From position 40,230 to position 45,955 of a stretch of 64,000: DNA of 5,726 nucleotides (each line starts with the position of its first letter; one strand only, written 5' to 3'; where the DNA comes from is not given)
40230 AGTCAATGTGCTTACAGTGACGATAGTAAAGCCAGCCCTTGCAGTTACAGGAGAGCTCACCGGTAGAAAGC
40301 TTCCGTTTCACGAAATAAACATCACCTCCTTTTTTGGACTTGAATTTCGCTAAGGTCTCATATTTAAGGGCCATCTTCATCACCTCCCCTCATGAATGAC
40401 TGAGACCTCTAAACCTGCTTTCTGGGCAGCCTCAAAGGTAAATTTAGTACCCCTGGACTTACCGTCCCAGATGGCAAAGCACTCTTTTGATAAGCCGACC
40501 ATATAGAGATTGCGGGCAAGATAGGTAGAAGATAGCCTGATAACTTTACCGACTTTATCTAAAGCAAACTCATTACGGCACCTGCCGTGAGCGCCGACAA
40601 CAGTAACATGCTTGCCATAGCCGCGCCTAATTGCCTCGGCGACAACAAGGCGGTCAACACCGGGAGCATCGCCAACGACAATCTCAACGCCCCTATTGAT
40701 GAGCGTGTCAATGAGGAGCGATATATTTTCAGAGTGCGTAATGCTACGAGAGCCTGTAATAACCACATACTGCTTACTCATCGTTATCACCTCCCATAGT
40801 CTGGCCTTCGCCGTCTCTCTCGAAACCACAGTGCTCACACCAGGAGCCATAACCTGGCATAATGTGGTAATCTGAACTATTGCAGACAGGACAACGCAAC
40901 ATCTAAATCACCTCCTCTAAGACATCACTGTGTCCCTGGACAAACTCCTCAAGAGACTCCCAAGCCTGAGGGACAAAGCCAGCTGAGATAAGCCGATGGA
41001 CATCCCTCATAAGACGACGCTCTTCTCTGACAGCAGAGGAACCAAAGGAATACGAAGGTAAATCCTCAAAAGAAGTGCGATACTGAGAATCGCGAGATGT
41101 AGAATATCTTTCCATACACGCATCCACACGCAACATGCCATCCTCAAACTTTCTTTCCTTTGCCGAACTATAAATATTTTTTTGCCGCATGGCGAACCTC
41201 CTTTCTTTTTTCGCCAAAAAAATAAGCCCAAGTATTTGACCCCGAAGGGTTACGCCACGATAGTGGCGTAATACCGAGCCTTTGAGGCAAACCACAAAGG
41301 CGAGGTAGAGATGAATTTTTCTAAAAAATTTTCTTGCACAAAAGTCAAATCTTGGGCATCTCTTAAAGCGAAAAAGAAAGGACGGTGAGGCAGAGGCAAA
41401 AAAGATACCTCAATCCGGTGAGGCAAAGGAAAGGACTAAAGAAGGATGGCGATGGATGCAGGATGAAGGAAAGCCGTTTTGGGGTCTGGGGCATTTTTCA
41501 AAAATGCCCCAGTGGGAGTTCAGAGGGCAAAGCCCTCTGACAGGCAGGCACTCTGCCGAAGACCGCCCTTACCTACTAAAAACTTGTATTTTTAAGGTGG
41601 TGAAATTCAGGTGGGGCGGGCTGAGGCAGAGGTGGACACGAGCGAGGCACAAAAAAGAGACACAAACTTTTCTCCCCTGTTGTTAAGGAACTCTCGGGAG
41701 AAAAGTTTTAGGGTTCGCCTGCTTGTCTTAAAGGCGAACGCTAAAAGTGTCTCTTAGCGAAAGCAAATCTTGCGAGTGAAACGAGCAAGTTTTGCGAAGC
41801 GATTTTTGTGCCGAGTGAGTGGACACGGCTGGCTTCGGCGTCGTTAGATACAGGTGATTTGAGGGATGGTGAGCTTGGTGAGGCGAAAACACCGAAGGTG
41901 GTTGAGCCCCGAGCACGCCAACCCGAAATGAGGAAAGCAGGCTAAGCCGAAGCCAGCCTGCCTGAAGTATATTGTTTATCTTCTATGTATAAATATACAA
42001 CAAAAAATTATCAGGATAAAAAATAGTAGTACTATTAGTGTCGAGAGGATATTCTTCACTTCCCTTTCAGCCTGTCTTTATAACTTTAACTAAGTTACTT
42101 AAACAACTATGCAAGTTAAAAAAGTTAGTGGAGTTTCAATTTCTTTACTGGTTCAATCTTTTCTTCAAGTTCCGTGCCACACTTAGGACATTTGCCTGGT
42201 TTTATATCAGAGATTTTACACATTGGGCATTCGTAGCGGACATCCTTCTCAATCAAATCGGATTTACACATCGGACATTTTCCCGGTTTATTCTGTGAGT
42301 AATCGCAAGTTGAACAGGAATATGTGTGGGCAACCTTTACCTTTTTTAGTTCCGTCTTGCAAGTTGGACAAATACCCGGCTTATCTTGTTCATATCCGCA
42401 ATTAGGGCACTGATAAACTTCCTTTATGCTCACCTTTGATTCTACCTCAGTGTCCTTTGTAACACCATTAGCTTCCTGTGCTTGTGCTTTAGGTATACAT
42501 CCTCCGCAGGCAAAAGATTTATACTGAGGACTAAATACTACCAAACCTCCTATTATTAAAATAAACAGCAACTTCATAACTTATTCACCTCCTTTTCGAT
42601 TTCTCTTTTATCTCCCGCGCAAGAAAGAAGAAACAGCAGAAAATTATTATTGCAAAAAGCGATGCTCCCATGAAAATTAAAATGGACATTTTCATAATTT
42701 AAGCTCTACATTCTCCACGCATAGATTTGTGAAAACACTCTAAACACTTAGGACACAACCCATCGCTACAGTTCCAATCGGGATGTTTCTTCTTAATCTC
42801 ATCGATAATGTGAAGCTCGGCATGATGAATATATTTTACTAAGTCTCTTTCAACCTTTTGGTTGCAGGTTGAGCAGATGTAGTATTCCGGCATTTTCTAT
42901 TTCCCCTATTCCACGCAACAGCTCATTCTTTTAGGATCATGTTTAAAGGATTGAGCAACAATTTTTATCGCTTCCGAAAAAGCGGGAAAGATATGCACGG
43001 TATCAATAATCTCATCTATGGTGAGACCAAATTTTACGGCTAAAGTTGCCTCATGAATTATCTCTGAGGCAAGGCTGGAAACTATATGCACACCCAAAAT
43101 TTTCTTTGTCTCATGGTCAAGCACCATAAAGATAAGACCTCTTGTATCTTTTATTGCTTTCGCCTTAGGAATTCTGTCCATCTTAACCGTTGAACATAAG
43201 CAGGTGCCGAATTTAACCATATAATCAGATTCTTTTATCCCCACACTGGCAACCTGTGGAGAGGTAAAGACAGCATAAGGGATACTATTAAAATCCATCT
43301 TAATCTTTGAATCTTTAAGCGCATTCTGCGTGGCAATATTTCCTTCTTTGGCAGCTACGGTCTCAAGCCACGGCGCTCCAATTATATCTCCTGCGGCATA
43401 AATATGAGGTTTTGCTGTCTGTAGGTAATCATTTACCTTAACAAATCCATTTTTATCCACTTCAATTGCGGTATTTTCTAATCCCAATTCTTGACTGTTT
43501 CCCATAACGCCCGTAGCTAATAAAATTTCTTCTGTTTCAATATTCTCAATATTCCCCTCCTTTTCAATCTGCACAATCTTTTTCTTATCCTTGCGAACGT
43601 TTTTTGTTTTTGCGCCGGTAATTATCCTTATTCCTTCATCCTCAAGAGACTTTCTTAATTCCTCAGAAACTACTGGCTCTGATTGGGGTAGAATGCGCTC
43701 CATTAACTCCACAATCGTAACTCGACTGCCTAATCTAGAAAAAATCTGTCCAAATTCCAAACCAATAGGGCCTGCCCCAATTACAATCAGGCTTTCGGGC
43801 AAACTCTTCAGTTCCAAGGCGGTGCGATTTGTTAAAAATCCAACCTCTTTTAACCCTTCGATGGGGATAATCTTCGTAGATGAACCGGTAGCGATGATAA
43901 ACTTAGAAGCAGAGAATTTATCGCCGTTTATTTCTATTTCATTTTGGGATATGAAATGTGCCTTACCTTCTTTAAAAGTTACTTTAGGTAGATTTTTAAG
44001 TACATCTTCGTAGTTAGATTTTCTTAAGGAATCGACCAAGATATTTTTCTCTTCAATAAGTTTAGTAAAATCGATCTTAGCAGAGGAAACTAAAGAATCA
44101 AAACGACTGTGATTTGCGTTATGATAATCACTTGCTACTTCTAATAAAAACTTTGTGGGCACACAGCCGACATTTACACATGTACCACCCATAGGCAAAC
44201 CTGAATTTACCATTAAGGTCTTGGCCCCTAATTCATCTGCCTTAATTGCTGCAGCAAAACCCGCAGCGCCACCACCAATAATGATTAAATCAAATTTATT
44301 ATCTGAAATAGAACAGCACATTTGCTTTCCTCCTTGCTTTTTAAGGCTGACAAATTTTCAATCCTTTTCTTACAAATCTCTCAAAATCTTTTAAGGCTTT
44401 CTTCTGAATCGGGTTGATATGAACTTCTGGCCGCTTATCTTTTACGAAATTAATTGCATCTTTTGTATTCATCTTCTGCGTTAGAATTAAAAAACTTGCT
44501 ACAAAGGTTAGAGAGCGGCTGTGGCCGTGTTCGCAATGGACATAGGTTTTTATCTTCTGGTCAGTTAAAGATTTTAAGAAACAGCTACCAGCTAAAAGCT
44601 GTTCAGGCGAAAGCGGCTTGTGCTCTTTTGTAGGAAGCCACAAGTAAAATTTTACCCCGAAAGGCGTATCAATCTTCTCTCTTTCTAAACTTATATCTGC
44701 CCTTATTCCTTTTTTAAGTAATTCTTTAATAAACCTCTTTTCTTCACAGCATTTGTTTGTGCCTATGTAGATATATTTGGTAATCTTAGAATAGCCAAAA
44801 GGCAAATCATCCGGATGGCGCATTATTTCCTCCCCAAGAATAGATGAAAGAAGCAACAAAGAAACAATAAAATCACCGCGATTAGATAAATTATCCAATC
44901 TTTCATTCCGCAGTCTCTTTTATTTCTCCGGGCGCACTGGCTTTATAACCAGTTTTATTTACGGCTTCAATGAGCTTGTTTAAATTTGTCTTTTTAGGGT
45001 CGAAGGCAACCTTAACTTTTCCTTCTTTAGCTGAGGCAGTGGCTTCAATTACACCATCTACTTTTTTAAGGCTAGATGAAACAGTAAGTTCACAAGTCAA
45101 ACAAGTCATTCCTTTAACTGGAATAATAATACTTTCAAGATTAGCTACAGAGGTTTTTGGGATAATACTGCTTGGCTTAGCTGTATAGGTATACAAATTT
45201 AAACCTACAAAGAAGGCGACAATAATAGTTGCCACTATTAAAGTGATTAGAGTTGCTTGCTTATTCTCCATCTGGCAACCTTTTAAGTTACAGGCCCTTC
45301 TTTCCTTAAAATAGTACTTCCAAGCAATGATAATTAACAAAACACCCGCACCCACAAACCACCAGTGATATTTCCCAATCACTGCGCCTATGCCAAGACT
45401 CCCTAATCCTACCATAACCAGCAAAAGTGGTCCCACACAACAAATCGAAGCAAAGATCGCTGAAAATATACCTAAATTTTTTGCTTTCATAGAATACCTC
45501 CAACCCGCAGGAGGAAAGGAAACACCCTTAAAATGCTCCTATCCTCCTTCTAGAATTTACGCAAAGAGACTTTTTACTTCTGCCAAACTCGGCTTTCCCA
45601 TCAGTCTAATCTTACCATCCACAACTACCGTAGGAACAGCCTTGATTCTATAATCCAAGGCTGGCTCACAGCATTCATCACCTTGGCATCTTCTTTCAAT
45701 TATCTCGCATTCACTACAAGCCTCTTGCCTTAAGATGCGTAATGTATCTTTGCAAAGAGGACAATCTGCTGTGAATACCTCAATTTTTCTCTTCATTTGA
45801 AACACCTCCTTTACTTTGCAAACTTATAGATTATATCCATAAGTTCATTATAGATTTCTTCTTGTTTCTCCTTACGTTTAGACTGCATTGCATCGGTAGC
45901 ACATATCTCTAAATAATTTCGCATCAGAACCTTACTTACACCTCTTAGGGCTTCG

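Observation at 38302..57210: Prophage-like integrative element next to tRNA-Asn with large serine recombinase, LexA-type repressor and cargo modules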

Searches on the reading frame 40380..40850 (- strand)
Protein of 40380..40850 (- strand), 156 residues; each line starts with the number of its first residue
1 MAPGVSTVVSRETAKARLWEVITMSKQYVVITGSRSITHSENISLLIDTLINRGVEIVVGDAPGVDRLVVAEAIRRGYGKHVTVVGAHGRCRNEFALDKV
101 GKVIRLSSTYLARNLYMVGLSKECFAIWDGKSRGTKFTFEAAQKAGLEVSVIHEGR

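Call 10: search_protein_families(library=pfam, max_evalue=0.01, proteins=[window:40380-40850:-])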
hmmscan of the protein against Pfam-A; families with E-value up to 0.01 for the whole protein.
window:40380-40850:- (156 aa): 1 family
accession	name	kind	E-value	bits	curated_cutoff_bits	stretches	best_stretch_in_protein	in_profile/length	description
PF02481.21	DNA_processg_A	-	1.2e-08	34.9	29.6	1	24-86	42-105/212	DNA recombination-mediator protein A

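Call 14: search_protein_families(library=phrogs, max_evalue=0.001, proteins=[window:40380-40850:-])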
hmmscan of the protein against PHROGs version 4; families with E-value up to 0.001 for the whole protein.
window:40380-40850:- (156 aa): 1 family
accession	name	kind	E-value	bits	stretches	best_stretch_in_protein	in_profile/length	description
phrog_289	-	other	1.5e-16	61.4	1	18-153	13-139/500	GTP-binding domain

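Call 53: search_protein_families(library=padloc, max_evalue=0.001, proteins=[window:40380-40850:-])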
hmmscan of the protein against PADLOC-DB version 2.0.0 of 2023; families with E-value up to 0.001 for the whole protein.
window:40380-40850:- (156 aa): 1 family
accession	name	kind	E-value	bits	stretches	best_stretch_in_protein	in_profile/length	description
PDLC03961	ShosA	-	1.8e-07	28.7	1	24-86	113-176/303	-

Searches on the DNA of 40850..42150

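Call 61: search_rna_families(source=window, start=40850, end=42150, threshold=evalue, max_evalue=1)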
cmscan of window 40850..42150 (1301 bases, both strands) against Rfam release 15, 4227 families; matches with E-value up to 1: 3.
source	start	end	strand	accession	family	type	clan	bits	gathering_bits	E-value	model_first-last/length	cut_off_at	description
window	41934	42100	-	RF04180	BTnc231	Gene; sRNA;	-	22.3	80.4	0.062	1-154/154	no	Bacteroides sRNA BTnc231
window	41869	41918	+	RF00373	RNaseP_arch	Gene; ribozyme;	CL00002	14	84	0.18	1-288/288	no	Archaeal RNase P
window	41862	41903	+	RF01119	sR32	Gene; snRNA; snoRNA; CD-box;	-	13.9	40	0.73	1-57/57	no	Small nucleolar RNA sR32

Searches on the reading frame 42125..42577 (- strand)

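Call 10: search_protein_families(library=pfam, max_evalue=0.01, proteins=[window:42125-42577:-])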
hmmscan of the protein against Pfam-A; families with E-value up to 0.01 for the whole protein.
window:42125-42577:- (150 aa): 10 families
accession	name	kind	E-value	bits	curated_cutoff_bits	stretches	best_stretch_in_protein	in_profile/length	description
PF19335.5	HMBD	-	1.6e-18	66.7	23.6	3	115-140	2-28/28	Heavy metal binding domain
PF07191.17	Zn_ribbon_6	-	3.9e-08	33.6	25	2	100-138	2-40/67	Double zinc ribbon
PF23455.1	DUF7129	-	5.4e-08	32.9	30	2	112-137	9-37/45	Domain of unknown function (DUF7129)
PF21349.2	RUBY_RBDX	-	0.00015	21.6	26.5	0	55-75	1-24/30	Rubrerythrin, rubredoxin-like domain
PF12773.13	DZR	-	0.00057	20.4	27.3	0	101-139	1-36/45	Double zinc ribbon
PF07282.18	Cas12f1-like_TNB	-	0.00063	20.3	26.3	0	17-65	24-51/60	Cas12f1-like, TNB domain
PF23548.1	Zn_ribbon_FGT1_2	-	0.0037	17.3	27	0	129-138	22-31/35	FORGETTER1 second zinc ribbon domain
PF18912.6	DZR_2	-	0.0068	16.6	27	0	98-140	7-49/56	Double zinc ribbon domain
PF13824.12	zf-Mss51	-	0.0081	16.8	27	1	100-122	1-22/55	Zinc-finger of mitochondrial splicing suppressor 51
PF13240.11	Zn_Ribbon_1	-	0.0099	16.1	25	0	129-139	1-11/23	zinc-ribbon domain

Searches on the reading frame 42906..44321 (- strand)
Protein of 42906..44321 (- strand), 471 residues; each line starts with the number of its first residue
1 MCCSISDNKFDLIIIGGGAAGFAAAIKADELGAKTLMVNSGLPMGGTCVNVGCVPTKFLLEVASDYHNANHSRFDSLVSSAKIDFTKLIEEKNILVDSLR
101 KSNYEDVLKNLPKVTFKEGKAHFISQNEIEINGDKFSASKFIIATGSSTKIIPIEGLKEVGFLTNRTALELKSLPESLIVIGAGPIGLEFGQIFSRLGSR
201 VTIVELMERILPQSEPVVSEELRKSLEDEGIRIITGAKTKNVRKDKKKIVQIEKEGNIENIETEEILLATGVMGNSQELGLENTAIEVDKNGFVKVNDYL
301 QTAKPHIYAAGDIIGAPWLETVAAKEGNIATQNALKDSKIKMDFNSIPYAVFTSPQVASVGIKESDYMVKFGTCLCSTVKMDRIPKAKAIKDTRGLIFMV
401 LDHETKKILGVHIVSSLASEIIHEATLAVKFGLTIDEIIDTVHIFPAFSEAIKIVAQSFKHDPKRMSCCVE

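Call 10: search_protein_families(library=pfam, max_evalue=0.01, proteins=[window:42906-44321:-])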
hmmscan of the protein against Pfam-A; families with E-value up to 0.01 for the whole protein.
window:42906-44321:- (471 aa): 13 families
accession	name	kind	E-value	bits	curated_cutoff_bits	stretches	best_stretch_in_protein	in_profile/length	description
PF07992.20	Pyr_redox_2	-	1e-66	225.8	26.1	1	10-327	1-291/291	Pyridine nucleotide-disulphide oxidoreductase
PF02852.28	Pyr_redox_dim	-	4.5e-26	91.6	25.3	1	347-453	1-107/110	Pyridine nucleotide-disulphide oxidoreductase, dimerisation domain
PF00070.33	Pyr_redox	-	1.2e-22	80.6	22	1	178-252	2-77/82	Pyridine nucleotide-disulphide oxidoreductase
PF01134.28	GIDA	-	2.4e-11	43.8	22.1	1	11-155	1-160/391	Glucose inhibited division protein A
PF13738.12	Pyr_redox_3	-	3.8e-11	43.2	30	1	128-311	115-305/305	Pyridine nucleotide-disulphide oxidoreductase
PF12831.13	FAD_oxidored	-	1.1e-10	41.8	27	1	11-55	1-45/416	FAD dependent oxidoreductase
PF03486.20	HI0933_like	-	5.7e-10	39.5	50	2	11-41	2-32/244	HI0933-like protein Rossmann domain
PF01266.30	DAO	-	2.9e-07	30.8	27.9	1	11-91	1-76/353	FAD dependent oxidoreductase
PF00890.30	FAD_binding_2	-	2.4e-06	27.5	20.4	1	11-48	1-38/414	FAD binding domain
PF01262.27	AlaDh_PNT_C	-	8.1e-06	25.9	23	0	12-38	31-57/214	Alanine dehydrogenase/PNT, C-terminal domain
PF01494.25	FAD_binding_3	-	5.3e-05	23.1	22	0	179-212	5-38/349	FAD binding domain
PF13450.12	NAD_binding_8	-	7.9e-05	23.3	21.9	0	14-48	1-35/68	NAD(P)-binding Rossmann-like domain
PF01946.23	Thi4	-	0.00043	20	26.2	0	10-53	18-62/235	Thi4 family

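Call 105: search_protein_families(library=ncbifam, max_evalue=0.001, proteins=[window:42906-44321:-])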
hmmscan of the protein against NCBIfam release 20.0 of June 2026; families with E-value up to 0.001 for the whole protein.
window:42906-44321:- (471 aa): 83 families (the best 25 are shown)
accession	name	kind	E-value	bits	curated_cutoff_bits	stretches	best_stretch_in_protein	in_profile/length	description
TIGR02053.1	MerA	equivalog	8.7e-163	542.6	454.45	1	10-471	1-465/465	mercury(II) reductase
TIGR01350.1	lipoamide_DH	equivalog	1.5e-121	406.3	408.8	1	9-463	1-458/461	dihydrolipoyl dehydrogenase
NF010311.1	PRK13748.1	subfamily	3.1e-103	346.5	600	1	8-470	96-559/560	mercury(II) reductase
NF004947.0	PRK06292.2-5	equivalog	1.1e-102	344.4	592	1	8-458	2-457/474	dihydrolipoyl dehydrogenase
NF004991.0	PRK06370.1-3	subfamily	1.1e-98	331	620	1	7-461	33-489/509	FAD-containing oxidoreductase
NF004776.0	PRK06116.1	equivalog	4.4e-88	296.2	480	1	8-451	3-445/450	glutathione-disulfide reductase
NF004992.0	PRK06370.1-4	equivalog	5.9e-88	295.3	629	1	8-460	3-456/459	FAD-containing oxidoreductase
NF003585.0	PRK05249.1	equivalog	8.1e-87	291.7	465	1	7-456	4-454/464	Si-specific NAD(P)(+) transhydrogenase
NF004943.0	PRK06292.2-1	equivalog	2.2e-86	290.5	432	1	8-459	2-455/456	dihydrolipoyl dehydrogenase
NF004945.0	PRK06292.2-3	equivalog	3.9e-85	286.5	494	1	8-457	2-450/457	dihydrolipoyl dehydrogenase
NF004946.0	PRK06292.2-4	subfamily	1.5e-83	281.2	634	1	8-454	2-465/487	dihydrolipoyl dehydrogenase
NF004939.0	PRK06292.1-1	equivalog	4.7e-79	266.3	435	1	7-458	3-457/476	dihydrolipoyl dehydrogenase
NF005884.0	PRK07846.1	equivalog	4.6e-77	259.6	501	1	8-452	2-444/454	mycothione reductase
TIGR01424.1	gluta_reduc_2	equivalog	4.4e-76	256.2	606.05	1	10-451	3-441/446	glutathione-disulfide reductase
NF041853.1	hythiocyan_redase_MerA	equivalog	2.2e-75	254.2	650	1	8-452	2-434/440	hypothiocyanous acid reductase MerA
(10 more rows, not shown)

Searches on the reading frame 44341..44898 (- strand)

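Call 11: search_protein_families(library=pfam, max_evalue=0.01, proteins=[window:44341-44898:-])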
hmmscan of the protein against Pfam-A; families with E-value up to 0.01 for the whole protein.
window:44341-44898:- (185 aa): 4 families
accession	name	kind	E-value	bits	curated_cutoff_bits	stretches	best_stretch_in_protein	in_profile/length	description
PF00782.25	DSPc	-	5.9e-16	58.9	33.5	1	62-174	16-132/133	Dual specificity phosphatase, catalytic domain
PF22785.1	Tc-R-P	-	6.9e-06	27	27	1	57-140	16-104/106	Polymorphic toxin system, DSP-PTPase phosphatase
PF22784.1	PTP-SAK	-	0.00018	22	27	1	86-143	58-115/153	Swiss Army Knife protein, DSP-PTPase phosphatase domain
PF00102.32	Y_phosphatase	-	0.0026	17.9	20.9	1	94-150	147-203/234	Protein-tyrosine phosphatase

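Call 53: search_protein_families(library=padloc, max_evalue=0.001, proteins=[window:44341-44898:-])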
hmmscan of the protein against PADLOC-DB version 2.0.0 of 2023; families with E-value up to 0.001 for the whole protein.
window:44341-44898:- (185 aa): 0 families

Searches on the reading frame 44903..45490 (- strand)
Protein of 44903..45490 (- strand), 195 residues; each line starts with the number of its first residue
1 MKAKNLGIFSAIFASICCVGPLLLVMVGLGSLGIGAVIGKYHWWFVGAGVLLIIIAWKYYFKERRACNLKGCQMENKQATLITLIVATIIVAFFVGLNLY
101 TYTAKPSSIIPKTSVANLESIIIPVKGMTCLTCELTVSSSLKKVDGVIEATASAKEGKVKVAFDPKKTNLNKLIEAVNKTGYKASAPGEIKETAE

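Call 11: search_protein_families(library=pfam, max_evalue=0.01, proteins=[window:44903-45490:-])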
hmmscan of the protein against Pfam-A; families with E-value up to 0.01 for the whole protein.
window:44903-45490:- (195 aa): 3 families
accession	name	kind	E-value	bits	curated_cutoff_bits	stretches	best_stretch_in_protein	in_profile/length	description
PF00403.32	HMA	-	5.7e-14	52.7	24.8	1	123-183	2-62/62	Heavy-metal-associated domain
PF02411.20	MerT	-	6.4e-08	33.1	32.9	1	7-92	14-105/116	MerT mercuric transport protein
PF03741.22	TerC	-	0.0082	16.3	27.8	0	6-90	36-108/178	Integral membrane protein TerC family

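Call 105: search_protein_families(library=ncbifam, max_evalue=0.001, proteins=[window:44903-45490:-])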
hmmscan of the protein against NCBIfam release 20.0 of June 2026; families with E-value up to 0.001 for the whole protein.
window:44903-45490:- (195 aa): 14 families
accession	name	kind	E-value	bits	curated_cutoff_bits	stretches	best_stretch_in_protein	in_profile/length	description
NF033556.1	MerTP_fusion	equivalog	1.3e-29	103.2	180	1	7-184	2-185/186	mercuric transport protein MerTP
NF041115.1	UxxU_metal_bind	equivalog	2.4e-18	66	95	1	117-185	2-70/74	metal-binding (seleno)protein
NF033795.1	chaper_CopZ_Bs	exception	2.9e-15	56.2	91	1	122-183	3-64/66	copper chaperone CopZ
TIGR02052.1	MerP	equivalog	1.7e-14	54.1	92.55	1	109-185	13-89/92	mercury resistance system periplasmic binding protein MerP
NF045683.1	MerT_CopZ_Se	exception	1.9e-13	50.4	375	1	117-186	160-229/235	MerT/CopZ fusion-like heavy metal transport selenoprotein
NF010314.2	PRK13751.2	equivalog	9.3e-12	45.1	150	1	7-92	14-105/116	mercuric ion transporter MerT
NF047957.1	CopZ_AFE_1862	equivalog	3.7e-11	43.3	85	1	123-185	3-62/62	CopZ family metallochaperone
NF033794.2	chaper_CopZ_Eh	exception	1.6e-10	41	95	1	124-185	5-66/68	copper chaperone CopZ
TIGR00003.1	TIGR00003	subfamily_domain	2.2e-09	37.4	62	1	123-184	4-65/66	copper ion binding protein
NF010311.1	PRK13748.1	subfamily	3.9e-09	35.9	600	1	123-187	3-66/560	mercury(II) reductase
NF033553.1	MerP_Gpos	exception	4.1e-07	29.9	110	1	112-183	38-110/112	mercury resistance system substrate-binding protein MerP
NF007952.0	PRK10671.1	equivalog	6e-07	28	1316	1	107-186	91-167/838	copper-exporting P-type ATPase CopA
NF033560.1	merT_RC607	exception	3.2e-05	24.2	130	1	7-92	9-86/97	mercuric transport protein MerT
NF033781.1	chaper_CopP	exception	0.00031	20.9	112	1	121-183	2-63/65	copper-binding metallochaperone CopP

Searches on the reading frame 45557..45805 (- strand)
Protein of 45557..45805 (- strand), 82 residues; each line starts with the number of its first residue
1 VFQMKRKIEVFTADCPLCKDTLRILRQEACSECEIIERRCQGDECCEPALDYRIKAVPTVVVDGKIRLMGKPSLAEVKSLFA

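Call 11: search_protein_families(library=pfam, max_evalue=0.01, proteins=[window:45557-45805:-])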
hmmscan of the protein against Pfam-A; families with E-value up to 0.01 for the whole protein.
window:45557-45805:- (82 aa): 1 family
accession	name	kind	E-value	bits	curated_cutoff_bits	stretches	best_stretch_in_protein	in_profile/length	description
PF13192.12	Thioredoxin_3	-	1.8e-10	41.1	24.8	1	7-81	2-75/76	Thioredoxin domain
